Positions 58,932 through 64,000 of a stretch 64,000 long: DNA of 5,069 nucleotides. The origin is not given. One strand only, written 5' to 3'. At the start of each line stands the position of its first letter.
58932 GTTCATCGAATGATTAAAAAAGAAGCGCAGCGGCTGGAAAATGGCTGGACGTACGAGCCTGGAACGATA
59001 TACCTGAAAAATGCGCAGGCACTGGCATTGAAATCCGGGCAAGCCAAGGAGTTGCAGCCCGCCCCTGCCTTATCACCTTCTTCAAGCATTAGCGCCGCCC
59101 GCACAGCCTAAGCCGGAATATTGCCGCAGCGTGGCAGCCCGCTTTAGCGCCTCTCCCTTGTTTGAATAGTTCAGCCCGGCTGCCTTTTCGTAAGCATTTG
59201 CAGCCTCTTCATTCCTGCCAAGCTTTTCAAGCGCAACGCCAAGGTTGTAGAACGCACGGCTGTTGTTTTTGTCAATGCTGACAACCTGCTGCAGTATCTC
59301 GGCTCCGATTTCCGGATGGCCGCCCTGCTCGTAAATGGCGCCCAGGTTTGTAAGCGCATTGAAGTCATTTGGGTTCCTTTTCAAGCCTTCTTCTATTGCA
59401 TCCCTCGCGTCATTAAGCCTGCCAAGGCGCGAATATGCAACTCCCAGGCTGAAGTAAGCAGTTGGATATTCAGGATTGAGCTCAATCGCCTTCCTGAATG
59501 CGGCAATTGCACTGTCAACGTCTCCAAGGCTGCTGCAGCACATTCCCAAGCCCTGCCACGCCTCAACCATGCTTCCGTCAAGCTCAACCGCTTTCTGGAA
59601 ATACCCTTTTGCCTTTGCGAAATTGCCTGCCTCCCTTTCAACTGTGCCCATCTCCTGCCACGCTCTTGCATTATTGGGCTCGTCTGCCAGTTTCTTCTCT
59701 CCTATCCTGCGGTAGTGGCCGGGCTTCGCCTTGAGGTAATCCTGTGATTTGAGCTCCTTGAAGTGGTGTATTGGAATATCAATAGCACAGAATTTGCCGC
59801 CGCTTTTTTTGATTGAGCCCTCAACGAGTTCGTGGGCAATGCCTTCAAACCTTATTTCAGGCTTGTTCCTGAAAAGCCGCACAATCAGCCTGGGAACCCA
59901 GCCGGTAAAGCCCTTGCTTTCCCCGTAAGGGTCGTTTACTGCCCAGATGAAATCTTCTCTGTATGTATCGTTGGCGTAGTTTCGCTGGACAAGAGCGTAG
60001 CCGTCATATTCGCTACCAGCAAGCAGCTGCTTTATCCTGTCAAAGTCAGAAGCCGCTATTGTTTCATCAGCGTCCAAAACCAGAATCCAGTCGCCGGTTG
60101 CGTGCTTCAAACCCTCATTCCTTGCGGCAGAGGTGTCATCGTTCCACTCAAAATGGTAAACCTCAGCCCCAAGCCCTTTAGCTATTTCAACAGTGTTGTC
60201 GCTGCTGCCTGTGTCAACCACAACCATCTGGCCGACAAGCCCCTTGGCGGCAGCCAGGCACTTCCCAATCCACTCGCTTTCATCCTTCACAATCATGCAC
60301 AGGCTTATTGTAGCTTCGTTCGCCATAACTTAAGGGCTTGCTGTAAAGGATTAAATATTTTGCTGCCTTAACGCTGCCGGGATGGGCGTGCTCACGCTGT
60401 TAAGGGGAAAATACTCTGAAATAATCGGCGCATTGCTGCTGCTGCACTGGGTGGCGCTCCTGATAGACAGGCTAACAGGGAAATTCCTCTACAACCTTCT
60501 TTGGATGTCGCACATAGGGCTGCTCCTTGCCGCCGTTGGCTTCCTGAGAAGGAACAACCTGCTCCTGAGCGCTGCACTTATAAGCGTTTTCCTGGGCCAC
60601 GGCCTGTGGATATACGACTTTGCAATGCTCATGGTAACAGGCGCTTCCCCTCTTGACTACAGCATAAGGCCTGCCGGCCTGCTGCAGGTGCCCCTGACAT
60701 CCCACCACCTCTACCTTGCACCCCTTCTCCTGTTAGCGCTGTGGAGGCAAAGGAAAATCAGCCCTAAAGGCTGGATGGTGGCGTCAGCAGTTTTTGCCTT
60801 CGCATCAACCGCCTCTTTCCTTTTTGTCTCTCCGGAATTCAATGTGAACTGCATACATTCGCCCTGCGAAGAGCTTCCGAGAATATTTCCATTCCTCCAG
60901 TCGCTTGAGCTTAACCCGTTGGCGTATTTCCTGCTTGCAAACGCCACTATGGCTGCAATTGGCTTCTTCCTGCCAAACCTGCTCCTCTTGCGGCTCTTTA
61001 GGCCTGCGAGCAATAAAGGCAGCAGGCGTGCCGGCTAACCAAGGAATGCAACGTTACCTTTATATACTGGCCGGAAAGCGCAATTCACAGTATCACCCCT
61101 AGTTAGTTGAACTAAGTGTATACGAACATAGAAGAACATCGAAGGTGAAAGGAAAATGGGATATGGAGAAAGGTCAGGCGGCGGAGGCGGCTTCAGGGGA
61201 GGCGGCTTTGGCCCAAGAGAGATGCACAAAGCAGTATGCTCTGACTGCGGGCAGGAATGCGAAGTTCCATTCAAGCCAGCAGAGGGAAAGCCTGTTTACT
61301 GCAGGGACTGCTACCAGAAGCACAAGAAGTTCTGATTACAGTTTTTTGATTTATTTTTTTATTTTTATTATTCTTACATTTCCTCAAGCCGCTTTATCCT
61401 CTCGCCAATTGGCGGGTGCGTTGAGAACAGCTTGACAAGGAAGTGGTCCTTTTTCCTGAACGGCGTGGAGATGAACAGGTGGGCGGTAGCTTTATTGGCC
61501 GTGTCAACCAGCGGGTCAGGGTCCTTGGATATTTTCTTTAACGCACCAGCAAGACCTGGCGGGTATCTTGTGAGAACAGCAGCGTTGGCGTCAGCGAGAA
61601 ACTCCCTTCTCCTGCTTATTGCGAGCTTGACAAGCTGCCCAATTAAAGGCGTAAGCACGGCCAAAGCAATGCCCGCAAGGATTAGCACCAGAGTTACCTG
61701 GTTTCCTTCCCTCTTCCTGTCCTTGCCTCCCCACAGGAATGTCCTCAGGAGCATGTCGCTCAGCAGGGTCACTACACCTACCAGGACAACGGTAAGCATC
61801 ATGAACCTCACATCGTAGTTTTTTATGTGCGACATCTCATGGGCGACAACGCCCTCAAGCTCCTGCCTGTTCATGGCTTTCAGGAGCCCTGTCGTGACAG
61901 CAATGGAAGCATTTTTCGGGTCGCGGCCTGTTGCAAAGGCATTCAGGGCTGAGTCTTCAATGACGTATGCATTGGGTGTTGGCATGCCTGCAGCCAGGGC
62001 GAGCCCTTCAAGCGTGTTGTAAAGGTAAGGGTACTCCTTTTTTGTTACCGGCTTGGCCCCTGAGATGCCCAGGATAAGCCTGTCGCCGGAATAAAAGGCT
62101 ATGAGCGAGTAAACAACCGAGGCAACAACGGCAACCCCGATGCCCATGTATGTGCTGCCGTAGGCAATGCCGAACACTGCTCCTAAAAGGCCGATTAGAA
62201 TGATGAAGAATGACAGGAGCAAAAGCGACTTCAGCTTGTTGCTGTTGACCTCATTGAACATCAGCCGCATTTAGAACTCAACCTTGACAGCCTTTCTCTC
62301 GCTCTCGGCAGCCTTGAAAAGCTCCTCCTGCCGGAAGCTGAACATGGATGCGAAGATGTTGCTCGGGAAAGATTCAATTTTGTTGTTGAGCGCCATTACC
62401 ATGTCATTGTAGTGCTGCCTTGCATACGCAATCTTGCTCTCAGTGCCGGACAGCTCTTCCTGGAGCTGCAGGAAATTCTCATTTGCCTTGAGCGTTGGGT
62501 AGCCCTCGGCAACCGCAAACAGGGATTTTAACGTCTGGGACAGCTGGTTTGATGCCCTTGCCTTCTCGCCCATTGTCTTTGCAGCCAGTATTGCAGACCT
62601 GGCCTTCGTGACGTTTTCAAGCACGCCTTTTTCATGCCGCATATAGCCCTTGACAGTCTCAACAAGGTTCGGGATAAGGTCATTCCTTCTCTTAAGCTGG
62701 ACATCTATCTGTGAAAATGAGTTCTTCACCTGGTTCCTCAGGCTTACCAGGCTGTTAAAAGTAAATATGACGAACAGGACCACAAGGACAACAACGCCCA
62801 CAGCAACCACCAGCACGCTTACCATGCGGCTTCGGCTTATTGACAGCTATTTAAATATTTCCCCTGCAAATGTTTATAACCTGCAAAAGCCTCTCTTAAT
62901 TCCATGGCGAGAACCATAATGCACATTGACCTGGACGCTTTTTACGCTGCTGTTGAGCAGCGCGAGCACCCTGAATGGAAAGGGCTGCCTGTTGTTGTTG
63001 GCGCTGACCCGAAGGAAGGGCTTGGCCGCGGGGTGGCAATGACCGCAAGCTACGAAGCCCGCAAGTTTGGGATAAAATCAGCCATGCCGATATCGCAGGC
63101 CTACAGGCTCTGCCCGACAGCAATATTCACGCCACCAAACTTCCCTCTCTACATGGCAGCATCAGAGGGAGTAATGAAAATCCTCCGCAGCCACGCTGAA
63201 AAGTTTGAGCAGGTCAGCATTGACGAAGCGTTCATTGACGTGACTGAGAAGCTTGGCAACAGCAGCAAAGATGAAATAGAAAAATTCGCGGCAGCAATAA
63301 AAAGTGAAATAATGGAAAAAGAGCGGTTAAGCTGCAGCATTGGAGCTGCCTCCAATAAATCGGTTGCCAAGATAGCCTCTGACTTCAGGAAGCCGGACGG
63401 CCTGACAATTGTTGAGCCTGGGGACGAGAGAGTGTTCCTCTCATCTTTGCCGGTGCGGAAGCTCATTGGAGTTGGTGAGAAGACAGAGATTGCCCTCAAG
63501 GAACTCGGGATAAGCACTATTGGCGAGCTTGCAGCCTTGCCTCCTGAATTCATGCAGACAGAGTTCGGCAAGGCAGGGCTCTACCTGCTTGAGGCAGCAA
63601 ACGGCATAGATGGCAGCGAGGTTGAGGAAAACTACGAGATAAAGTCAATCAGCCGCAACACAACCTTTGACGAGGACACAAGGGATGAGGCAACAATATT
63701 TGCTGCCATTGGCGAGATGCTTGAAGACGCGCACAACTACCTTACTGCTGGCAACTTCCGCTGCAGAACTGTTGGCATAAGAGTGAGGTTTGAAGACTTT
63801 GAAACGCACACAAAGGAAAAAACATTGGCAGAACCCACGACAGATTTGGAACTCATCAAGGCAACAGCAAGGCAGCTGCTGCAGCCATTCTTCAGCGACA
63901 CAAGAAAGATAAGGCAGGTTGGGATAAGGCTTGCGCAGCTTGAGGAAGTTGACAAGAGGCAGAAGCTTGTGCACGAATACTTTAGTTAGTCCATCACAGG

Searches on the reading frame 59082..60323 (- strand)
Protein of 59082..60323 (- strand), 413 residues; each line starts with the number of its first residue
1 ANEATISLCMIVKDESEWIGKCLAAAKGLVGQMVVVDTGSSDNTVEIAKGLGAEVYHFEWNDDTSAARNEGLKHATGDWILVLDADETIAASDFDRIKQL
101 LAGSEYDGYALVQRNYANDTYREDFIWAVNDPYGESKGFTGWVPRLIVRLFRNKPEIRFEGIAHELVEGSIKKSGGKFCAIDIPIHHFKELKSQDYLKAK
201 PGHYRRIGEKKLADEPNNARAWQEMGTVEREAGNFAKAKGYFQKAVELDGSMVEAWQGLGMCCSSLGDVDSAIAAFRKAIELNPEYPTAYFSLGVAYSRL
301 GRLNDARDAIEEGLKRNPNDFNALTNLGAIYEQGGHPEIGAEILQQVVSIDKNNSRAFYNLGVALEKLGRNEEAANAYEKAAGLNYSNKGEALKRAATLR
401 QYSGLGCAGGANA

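Call 61: search_protein_families(library=pfam, proteins=[window:59082-60323:-], max_evalue=0.001)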
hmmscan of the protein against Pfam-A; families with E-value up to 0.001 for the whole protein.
window:59082-60323:- (413 aa): 23 families
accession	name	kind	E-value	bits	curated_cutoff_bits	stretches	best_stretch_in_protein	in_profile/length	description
PF00515.34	TPR_1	-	2.9e-35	119.1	27.8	4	254-286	2-34/34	Tetratricopeptide repeat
PF07719.23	TPR_2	-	1e-34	116.2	27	4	254-286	2-34/34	Tetratricopeptide repeat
PF13181.12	TPR_8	-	2.2e-33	112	25.7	3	254-285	2-33/34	Tetratricopeptide repeat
PF13431.12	TPR_17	-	3.1e-31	105.5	24.4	3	275-307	1-33/34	Tetratricopeptide repeat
PF13432.12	TPR_16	-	3.2e-28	98.2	32.7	4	266-320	10-64/65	Tetratricopeptide repeat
PF13414.12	TPR_11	-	5.4e-23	80.9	26.8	1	265-301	6-42/42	TPR repeat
PF13428.12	TPR_14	-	6e-23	79.4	23.5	3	253-294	1-42/44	Tetratricopeptide repeat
PF00535.33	Glycos_transf_2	-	8.9e-22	78.2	23.3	1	7-122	1-124/168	Glycosyl transferase family 2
PF14559.12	TPR_19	-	5.1e-21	75.2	25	2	267-323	5-60/68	Tetratricopeptide repeat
PF13424.12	TPR_12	-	4.3e-20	72.1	30.1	2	220-282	4-74/77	Tetratricopeptide repeat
PF23914.1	TPR_CcmH_CycH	-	2.5e-16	60.4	42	2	253-331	50-131/158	Cytochrome c-type biogenesis protein H TPR domain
PF13174.12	TPR_6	-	2.7e-15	56.3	26.3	0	357-380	2-25/33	Tetratricopeptide repeat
PF13176.12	TPR_7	-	8.5e-14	50.8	27.9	0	357-385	1-29/36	Tetratricopeptide repeat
PF25063.1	ARM_TT21_C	-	1.6e-11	45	35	1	327-385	101-159/209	Tetratricopeptide repeat protein 21 C-terminal ARM domain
PF13371.12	TPR_9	-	8.9e-11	42.1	35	0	267-320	9-62/73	Tetratricopeptide repeat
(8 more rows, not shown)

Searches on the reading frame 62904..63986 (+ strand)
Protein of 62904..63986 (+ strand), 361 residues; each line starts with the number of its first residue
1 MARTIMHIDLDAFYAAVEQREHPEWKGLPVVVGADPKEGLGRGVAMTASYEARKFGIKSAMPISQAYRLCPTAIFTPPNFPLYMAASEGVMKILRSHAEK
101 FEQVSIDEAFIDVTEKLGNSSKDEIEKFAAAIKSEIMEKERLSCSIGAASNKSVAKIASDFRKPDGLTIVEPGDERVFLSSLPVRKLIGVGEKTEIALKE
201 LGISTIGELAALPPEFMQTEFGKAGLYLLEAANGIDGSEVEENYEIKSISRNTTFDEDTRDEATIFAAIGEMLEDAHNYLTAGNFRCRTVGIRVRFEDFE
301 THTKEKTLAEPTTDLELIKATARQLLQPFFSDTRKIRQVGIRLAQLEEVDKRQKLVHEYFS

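Call 61: search_protein_families(library=pfam, proteins=[window:62904-63986:+], max_evalue=0.001)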
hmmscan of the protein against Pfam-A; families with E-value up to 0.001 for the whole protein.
window:62904-63986:+ (361 aa): 4 families
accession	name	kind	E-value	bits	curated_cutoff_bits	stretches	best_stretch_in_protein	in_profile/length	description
PF00817.25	IMS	-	4.5e-47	160.1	23.2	1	8-160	1-148/148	impB/mucB/samB family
PF11799.13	IMS_C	-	2.5e-23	83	20.7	1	247-353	2-106/109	impB/mucB/samB family C-terminal domain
PF21999.2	IMS_HHH_1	-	1.9e-06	28.6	27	1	187-236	3-53/53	DNA polymerase-iota, thumb domain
PF11798.14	IMS_HHH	-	1.6e-05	25.3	24.4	1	172-203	1-32/32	IMS family HHH motif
